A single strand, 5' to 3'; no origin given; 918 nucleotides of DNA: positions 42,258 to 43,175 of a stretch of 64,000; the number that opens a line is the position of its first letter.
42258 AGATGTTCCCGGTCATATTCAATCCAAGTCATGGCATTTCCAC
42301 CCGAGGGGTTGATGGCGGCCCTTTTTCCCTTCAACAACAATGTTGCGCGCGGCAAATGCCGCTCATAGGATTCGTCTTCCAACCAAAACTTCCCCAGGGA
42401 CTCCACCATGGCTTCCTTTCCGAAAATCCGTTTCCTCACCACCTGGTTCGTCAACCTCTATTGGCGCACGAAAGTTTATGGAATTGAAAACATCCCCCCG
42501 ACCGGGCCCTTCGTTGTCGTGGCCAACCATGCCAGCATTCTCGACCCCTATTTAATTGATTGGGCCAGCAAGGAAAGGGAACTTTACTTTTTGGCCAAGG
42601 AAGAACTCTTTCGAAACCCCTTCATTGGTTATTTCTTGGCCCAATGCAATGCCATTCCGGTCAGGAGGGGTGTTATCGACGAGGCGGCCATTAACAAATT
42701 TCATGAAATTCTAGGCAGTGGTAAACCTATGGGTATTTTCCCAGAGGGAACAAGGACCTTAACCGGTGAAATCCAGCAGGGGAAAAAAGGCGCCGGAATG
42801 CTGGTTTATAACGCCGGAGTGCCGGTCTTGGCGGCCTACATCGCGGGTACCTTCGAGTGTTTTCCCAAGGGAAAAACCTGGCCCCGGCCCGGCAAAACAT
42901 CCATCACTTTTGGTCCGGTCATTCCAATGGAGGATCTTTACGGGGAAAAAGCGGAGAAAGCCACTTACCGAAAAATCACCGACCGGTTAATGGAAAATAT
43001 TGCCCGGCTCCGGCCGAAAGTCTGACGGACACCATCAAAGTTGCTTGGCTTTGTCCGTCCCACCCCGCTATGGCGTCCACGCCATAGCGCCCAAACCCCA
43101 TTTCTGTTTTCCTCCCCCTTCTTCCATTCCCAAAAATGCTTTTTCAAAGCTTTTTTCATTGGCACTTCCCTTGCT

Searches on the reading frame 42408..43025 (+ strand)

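Call 61: search_protein_families(library=pfam, proteins=[window:42408-43025:+], max_evalue=0.001)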
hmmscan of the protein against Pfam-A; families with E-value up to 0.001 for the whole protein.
window:42408-43025:+ (205 aa): 1 family
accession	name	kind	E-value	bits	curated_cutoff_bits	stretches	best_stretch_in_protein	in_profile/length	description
PF01553.26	Acyltransferase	-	6.4e-30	104.1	23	1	21-145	2-131/132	Acyltransferase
